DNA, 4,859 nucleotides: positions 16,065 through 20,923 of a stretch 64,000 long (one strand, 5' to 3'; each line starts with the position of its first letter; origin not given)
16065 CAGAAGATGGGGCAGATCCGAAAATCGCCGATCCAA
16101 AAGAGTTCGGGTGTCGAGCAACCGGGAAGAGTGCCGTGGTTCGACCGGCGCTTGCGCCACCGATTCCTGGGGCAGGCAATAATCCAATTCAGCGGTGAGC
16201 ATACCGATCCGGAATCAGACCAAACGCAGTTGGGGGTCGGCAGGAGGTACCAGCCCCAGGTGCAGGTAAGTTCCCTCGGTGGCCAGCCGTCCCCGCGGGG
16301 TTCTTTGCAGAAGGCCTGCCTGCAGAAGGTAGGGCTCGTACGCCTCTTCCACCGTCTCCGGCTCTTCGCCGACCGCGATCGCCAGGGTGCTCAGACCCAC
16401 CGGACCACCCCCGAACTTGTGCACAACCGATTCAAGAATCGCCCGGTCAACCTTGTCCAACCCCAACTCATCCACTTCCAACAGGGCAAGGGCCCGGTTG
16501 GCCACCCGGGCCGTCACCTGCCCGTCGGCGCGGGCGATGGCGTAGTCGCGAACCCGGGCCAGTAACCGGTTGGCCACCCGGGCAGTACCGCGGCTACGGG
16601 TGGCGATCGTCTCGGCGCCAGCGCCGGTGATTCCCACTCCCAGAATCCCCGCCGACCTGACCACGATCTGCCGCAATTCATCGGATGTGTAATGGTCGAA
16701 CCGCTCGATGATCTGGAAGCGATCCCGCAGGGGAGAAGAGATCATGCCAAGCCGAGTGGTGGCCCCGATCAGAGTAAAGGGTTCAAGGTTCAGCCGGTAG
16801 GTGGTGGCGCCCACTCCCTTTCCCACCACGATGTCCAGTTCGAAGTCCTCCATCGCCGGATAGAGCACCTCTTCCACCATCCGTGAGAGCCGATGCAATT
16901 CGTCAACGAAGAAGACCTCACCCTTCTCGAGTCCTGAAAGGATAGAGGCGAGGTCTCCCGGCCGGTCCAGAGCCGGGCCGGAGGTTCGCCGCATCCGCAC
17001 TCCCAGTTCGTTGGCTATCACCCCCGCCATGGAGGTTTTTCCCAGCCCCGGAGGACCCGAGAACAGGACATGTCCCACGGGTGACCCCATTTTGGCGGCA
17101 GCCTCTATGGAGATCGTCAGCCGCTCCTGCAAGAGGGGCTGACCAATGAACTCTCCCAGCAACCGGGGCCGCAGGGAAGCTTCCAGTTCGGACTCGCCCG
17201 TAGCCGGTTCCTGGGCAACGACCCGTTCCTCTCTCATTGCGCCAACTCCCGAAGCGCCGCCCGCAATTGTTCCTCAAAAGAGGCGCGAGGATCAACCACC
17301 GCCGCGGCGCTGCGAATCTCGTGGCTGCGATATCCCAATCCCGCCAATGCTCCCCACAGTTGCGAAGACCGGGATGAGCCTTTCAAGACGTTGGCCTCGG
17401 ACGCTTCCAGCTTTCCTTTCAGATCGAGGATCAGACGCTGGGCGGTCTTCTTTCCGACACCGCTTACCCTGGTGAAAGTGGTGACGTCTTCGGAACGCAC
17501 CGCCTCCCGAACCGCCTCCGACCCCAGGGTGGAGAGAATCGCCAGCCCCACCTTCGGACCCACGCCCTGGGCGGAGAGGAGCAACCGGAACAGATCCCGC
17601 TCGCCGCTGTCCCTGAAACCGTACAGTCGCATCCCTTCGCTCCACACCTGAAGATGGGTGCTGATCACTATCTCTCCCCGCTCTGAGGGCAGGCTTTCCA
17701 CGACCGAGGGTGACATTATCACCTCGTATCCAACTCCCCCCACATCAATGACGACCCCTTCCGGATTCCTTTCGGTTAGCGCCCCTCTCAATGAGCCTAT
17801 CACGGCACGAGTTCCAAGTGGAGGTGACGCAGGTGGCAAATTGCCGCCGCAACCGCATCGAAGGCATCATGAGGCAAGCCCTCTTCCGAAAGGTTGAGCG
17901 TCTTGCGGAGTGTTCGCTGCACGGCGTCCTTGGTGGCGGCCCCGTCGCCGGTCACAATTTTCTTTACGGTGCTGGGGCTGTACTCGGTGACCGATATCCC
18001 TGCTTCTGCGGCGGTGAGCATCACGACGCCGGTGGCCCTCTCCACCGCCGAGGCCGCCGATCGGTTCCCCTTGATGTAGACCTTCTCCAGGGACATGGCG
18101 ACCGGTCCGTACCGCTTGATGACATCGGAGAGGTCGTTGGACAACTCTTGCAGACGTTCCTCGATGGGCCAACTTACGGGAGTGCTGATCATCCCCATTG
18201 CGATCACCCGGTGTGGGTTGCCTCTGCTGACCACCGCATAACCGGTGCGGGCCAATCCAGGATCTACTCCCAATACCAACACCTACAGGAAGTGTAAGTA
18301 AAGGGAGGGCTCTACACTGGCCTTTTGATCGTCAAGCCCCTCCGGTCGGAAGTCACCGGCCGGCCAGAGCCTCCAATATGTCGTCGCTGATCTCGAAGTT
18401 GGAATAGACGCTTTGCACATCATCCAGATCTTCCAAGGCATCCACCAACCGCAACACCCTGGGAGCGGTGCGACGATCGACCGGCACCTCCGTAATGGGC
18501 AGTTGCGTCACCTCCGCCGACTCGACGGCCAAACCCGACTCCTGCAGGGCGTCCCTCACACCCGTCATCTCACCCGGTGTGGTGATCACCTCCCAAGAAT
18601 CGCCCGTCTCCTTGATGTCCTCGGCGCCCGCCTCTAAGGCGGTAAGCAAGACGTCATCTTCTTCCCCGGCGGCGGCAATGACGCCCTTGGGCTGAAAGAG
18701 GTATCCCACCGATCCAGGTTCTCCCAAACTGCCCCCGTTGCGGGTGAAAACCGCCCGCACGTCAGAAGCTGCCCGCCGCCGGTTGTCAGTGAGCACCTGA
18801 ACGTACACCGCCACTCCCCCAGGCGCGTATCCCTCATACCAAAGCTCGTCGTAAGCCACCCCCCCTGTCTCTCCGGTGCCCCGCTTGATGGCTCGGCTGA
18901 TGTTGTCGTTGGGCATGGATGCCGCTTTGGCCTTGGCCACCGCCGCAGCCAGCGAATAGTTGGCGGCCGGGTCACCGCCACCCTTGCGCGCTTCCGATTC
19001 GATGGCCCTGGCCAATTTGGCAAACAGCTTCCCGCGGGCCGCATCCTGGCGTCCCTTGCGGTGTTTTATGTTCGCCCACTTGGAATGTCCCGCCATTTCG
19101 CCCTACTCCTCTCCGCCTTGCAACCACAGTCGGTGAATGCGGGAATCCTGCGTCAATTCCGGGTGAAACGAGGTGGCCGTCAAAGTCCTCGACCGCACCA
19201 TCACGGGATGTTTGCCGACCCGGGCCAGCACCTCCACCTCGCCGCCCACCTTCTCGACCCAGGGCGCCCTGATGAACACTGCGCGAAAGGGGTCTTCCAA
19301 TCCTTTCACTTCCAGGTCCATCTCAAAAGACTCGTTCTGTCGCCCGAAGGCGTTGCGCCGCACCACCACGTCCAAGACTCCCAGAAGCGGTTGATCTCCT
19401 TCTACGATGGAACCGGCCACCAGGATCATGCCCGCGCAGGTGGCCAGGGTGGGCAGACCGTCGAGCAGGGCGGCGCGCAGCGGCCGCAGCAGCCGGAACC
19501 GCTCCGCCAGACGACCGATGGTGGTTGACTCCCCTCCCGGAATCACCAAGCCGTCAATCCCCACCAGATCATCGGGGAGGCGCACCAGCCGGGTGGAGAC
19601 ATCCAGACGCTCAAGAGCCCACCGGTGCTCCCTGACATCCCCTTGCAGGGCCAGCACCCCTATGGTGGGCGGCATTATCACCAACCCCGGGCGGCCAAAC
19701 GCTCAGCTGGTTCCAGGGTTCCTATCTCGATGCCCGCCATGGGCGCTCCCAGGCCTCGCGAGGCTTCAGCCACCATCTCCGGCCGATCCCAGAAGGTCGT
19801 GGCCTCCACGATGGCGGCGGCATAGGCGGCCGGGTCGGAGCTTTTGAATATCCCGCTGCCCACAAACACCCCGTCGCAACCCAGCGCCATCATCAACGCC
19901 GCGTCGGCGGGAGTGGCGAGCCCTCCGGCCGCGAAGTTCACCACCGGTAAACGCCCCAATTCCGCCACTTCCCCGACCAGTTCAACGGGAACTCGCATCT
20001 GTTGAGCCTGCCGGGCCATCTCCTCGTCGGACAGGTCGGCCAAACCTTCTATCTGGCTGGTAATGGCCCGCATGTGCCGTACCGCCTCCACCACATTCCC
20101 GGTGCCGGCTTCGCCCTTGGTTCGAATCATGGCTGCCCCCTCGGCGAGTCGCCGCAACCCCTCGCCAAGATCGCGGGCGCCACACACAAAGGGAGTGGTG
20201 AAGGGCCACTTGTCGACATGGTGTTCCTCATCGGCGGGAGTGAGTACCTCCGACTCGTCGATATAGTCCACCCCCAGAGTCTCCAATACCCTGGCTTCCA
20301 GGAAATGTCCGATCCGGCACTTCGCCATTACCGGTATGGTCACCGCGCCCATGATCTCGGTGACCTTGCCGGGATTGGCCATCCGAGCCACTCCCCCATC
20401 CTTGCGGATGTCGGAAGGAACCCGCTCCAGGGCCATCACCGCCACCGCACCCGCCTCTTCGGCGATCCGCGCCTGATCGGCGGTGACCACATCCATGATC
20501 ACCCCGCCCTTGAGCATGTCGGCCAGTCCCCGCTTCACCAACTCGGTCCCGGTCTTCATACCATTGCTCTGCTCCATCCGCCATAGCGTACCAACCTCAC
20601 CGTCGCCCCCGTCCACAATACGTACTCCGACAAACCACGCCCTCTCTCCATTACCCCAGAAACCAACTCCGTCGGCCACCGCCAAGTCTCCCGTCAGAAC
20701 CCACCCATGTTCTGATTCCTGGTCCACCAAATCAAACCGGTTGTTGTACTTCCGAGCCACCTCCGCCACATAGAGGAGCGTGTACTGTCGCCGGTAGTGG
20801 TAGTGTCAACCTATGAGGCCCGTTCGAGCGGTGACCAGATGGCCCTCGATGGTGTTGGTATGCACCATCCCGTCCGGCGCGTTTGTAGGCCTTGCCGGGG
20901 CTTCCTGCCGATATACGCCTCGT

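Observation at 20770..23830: Three-kilobase accessory cassette rich in nucleotidyltransferase folds, inserted between pdxS and the PIM-biosynthesis genes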

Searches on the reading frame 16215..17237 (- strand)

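Call 84: search_protein_families(library=ncbifam, proteins=[window:16215-17237:-], max_evalue=0.00001)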
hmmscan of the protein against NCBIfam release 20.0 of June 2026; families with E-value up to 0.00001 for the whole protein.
window:16215-17237:- (340 aa): 11 families
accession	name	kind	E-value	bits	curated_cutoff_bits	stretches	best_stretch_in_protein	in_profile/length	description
NF000868.0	PRK00080.1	equivalog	2e-137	457.5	282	1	12-329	9-326/330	Holliday junction branch migration DNA helicase RuvB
TIGR00635.1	ruvB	equivalog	5.2e-126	419.8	299.05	1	26-328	2-304/305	Holliday junction branch migration DNA helicase RuvB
TIGR02903.1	spore_lon_C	equivalog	1.6e-08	33.5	678.8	0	20-77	146-198/615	Lon family ATP-dependent protease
NF009881.0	PRK13341.1-2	equivalog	7.6e-08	30.7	651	1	13-137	13-140/736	AAA family ATPase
NF009882.0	PRK13341.1-3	equivalog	1.9e-07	29.5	1197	1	17-137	19-143/734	AAA family ATPase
NF009883.0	PRK13341.1-4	equivalog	2e-07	29.3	668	1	18-134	21-141/729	AAA family ATPase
NF011523.0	PRK14962.1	equivalog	4.2e-07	29.1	576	0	156-255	150-244/474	DNA polymerase III subunits gamma and tau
NF001679.0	PRK00440.1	equivalog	1.5e-06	27.5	303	0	22-78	12-63/322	replication factor C small subunit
TIGR02397.1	dnaX_nterm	equivalog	3.8e-06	26.4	250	0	21-79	7-61/355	DNA polymerase III subunit gamma/tau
TIGR02902.1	spore_lonB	equivalog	4.3e-06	25.6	723.3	0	21-76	58-108/531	ATP-dependent protease LonB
TIGR02639.1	ClpA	equivalog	9.2e-06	24.1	993.15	0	22-84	451-517/734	ATP-dependent Clp protease ATP-binding subunit ClpA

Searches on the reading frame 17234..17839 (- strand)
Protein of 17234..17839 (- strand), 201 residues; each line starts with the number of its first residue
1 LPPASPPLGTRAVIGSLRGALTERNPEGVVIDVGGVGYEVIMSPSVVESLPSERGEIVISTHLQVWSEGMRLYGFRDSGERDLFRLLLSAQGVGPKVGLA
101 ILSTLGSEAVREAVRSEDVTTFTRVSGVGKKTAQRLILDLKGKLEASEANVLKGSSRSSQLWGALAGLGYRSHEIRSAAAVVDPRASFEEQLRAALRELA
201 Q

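Call 84: search_protein_families(library=ncbifam, proteins=[window:17234-17839:-], max_evalue=0.00001)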
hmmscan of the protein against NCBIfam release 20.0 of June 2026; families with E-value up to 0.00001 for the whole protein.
window:17234-17839:- (201 aa): 2 families
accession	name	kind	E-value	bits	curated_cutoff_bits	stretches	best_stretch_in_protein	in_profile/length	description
TIGR00084.2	ruvA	equivalog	1.9e-50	171.3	85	1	14-197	2-202/202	Holliday junction branch migration protein RuvA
NF011194.0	PRK14600.1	equivalog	3.4e-26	92.1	180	1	13-201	1-188/188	Holliday junction branch migration protein RuvA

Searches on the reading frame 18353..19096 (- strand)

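Call 84: search_protein_families(library=ncbifam, proteins=[window:18353-19096:-], max_evalue=0.00001)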
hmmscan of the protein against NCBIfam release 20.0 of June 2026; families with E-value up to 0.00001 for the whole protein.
window:18353-19096:- (247 aa): 3 families
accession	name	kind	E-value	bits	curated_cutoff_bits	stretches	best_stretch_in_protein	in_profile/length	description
NF001030.0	PRK00110.1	equivalog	2.3e-100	335.3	243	1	1-243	1-243/245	YebC/PmpR family DNA-binding transcriptional regulator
TIGR01033.1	TIGR01033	subfamily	1.3e-91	306.6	208.75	1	1-235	1-238/238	YebC/PmpR family DNA-binding transcriptional regulator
NF009044.0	PRK12378.1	subfamily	9.9e-70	234.9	196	1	6-235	4-237/239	YebC/PmpR family DNA-binding transcriptional regulator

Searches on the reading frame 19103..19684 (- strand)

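Call 84: search_protein_families(library=ncbifam, proteins=[window:19103-19684:-], max_evalue=0.00001)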
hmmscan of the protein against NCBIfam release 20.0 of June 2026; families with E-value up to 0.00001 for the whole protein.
window:19103-19684:- (193 aa): 3 families
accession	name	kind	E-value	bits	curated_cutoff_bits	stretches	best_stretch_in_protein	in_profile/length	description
TIGR03800.1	PLP_synth_Pdx2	equivalog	7.4e-68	228.1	105.55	1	8-188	2-183/184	pyridoxal 5'-phosphate synthase glutaminase subunit PdxT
NF010050.0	PRK13526.1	equivalog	1.4e-37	129.1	181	1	7-188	4-177/179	glutamine amidotransferase subunit PdxT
NF053748.1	bifunc_CobBC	exception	5.7e-06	25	950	1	35-107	289-357/797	bifunctional hydrogenobyrinic acid a,c-diamide synthase/histidinol phosphate aminotransferase CobBC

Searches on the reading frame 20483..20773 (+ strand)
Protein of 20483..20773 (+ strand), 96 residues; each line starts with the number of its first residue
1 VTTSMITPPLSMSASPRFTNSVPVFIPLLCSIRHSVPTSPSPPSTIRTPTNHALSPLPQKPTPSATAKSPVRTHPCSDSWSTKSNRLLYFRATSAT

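Call 80: search_protein_families(library=ncbifam, proteins=[window:20483-20773:+], max_evalue=1)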
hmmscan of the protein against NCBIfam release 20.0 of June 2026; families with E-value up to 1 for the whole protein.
window:20483-20773:+ (96 aa): 0 families
